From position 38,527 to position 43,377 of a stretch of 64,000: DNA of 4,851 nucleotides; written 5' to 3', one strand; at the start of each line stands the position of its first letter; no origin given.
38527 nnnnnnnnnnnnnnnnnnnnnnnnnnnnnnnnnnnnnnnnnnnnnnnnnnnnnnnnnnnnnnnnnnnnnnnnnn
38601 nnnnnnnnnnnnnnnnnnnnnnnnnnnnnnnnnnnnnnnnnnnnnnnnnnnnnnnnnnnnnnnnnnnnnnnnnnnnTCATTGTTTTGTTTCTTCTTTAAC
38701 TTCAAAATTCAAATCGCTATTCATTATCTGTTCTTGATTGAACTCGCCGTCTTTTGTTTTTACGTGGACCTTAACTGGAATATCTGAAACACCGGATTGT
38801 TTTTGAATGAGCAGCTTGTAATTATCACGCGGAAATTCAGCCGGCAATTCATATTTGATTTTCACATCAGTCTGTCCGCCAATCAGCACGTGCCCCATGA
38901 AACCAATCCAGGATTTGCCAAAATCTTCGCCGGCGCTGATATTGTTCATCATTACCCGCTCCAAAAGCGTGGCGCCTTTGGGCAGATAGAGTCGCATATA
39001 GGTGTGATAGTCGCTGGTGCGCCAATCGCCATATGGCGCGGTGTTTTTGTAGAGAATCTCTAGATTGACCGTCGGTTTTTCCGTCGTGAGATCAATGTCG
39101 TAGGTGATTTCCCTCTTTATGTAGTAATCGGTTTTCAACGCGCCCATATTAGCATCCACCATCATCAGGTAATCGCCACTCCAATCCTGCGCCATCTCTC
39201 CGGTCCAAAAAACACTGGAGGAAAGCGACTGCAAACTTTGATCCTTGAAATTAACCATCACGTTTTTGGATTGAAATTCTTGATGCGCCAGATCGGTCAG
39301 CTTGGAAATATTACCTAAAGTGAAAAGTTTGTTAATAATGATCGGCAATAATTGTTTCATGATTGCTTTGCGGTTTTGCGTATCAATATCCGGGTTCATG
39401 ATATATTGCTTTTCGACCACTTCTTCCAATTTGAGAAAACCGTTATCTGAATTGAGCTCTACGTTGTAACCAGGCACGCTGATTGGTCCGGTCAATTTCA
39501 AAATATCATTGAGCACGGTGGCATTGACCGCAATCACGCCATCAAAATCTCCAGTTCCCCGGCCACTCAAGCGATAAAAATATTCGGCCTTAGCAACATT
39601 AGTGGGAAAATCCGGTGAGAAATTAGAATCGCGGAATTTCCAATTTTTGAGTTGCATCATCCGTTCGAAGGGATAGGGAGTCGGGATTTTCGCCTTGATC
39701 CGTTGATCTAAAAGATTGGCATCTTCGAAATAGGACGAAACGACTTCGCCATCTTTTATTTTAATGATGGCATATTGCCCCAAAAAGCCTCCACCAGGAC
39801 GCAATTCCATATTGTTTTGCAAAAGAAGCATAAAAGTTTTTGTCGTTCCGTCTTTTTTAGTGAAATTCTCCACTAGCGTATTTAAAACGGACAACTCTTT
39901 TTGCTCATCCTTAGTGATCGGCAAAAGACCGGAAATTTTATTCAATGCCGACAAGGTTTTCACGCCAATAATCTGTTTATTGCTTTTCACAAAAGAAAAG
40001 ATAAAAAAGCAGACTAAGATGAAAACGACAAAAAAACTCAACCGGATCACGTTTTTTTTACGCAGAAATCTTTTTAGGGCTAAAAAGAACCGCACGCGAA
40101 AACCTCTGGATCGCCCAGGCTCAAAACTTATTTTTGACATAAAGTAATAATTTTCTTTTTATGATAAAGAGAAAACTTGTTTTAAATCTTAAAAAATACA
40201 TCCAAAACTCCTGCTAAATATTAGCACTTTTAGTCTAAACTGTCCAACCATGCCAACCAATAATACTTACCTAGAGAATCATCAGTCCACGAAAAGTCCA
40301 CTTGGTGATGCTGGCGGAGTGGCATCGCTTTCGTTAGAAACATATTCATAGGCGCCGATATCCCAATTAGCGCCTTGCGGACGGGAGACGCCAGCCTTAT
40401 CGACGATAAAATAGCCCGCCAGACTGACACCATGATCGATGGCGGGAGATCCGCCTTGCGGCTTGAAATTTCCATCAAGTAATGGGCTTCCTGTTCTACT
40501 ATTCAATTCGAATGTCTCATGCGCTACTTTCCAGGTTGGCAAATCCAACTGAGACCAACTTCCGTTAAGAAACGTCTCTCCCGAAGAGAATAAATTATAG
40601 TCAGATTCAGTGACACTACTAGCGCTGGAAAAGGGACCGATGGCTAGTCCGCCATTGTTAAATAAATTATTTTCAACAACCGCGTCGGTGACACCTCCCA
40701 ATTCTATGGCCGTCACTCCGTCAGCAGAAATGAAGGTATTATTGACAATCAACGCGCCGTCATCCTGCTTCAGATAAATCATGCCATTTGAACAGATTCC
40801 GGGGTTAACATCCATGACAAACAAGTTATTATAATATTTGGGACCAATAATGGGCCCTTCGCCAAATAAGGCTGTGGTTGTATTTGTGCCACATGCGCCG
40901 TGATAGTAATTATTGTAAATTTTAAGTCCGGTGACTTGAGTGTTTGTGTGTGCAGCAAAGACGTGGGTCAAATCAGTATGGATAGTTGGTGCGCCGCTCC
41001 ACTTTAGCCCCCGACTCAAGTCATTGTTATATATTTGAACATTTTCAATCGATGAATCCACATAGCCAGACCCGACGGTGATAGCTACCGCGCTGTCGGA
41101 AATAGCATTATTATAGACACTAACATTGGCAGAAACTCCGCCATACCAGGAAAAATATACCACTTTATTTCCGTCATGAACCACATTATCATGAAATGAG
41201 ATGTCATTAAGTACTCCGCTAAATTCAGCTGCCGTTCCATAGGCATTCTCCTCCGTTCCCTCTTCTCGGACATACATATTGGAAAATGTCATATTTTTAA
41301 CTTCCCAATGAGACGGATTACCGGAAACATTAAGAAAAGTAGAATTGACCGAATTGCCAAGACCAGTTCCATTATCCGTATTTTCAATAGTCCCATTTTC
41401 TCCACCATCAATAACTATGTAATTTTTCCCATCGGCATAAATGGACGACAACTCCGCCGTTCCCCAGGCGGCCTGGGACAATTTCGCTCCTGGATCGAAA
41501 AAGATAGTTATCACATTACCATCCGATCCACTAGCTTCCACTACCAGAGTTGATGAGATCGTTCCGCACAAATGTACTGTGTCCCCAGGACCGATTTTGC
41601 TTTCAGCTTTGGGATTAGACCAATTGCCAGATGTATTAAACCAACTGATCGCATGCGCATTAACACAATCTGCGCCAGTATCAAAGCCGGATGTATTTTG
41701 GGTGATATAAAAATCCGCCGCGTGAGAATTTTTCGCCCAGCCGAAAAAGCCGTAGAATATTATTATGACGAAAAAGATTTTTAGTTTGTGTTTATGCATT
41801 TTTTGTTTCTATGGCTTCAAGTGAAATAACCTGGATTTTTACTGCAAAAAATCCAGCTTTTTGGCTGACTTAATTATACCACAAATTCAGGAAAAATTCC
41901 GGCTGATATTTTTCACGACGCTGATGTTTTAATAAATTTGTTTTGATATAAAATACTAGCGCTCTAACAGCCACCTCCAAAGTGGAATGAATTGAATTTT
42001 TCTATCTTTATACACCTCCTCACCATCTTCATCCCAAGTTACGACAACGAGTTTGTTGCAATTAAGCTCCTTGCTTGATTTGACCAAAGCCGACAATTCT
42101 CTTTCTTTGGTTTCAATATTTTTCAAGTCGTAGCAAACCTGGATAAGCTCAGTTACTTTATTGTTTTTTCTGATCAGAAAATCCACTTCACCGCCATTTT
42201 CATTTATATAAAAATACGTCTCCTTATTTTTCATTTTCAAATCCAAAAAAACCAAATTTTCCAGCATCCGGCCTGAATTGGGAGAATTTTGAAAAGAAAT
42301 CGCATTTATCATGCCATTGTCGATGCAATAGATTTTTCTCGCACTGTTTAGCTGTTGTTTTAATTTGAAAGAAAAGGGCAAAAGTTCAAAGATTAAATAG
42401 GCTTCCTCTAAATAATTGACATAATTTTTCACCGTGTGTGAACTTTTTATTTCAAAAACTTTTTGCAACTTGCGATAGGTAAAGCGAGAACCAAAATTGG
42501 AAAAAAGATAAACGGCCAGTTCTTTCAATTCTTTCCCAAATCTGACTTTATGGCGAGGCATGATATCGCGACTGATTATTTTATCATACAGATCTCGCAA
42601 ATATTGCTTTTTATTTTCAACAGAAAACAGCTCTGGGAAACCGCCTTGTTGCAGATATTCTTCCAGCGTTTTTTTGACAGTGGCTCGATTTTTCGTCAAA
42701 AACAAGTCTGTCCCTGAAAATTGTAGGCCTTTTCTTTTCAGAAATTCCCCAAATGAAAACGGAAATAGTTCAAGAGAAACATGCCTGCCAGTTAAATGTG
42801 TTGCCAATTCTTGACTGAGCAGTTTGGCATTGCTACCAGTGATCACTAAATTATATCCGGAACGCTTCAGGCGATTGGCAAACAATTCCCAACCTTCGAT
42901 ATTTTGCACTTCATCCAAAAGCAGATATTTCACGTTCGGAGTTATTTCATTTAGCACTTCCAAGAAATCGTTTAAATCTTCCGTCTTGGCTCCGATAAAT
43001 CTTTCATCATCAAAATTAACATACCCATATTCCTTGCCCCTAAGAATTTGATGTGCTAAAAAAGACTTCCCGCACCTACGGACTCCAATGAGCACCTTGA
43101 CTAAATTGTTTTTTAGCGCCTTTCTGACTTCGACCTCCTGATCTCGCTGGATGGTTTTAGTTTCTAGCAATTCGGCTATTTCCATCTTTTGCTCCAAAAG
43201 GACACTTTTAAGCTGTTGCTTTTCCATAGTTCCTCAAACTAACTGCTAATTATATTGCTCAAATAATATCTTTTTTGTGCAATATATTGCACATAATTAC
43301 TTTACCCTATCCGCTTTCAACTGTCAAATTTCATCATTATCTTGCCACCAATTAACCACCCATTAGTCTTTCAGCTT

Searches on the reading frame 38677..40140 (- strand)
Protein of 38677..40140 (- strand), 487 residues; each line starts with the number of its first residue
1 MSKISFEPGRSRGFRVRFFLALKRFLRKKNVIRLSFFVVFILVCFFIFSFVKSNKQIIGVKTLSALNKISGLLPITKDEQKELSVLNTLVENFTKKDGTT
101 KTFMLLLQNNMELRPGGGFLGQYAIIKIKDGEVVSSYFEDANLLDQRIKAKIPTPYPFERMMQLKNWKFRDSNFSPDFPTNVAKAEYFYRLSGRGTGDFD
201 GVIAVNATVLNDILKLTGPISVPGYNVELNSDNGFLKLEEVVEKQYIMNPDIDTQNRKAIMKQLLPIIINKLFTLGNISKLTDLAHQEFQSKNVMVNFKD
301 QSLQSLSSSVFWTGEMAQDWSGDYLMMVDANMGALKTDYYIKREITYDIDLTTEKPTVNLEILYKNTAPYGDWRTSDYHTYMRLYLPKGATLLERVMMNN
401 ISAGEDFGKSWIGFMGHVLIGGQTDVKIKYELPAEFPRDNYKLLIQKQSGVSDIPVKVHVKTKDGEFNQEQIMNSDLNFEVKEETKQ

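Call 3: search_protein_families(library=pfam, proteins=[window:38677-40140:-], max_evalue=0.01)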
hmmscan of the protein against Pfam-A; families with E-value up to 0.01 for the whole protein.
window:38677-40140:- (487 aa): 1 family
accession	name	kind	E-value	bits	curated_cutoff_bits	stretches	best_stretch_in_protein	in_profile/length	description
PF13196.11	DUF4012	-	8.3e-24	85.2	28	1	101-235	4-136/144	Protein of unknown function (DUF4012)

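Call 4: search_protein_families(library=ncbifam, proteins=[window:38677-40140:-], max_evalue=0.01)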
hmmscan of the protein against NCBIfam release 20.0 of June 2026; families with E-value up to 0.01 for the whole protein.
window:38677-40140:- (487 aa): 0 families

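Call 49: search_protein_families(library=ncbifam, proteins=[window:38677-40140:-], max_evalue=0.001)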
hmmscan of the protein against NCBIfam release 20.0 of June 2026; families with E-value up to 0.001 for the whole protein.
window:38677-40140:- (487 aa): 0 families

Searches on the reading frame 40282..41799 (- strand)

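Call 3: search_protein_families(library=pfam, proteins=[window:40282-41799:-], max_evalue=0.01)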
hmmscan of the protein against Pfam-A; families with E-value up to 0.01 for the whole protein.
window:40282-41799:- (505 aa): 0 families

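Call 4: search_protein_families(library=ncbifam, proteins=[window:40282-41799:-], max_evalue=0.01)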
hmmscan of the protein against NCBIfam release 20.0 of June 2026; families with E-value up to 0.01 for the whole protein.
window:40282-41799:- (505 aa): 1 family
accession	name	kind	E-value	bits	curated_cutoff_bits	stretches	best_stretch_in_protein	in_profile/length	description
NF041518.1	choice_anch_Q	domain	1.4e-11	44.5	25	1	445-486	17-57/58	choice-of-anchor Q domain-containing protein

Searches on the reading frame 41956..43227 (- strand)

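Call 11: search_protein_families(library=pfam, proteins=[window:41956-43227:-], max_evalue=0.001)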
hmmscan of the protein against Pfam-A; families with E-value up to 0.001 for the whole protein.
window:41956-43227:- (423 aa): 2 families
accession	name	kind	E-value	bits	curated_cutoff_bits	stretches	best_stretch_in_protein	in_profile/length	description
PF13173.12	AAA_14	-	2.6e-35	121.7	27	1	41-163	2-129/129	AAA domain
PF13635.12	DUF4143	-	1.9e-25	89.9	28.1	1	220-366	2-159/160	Domain of unknown function (DUF4143)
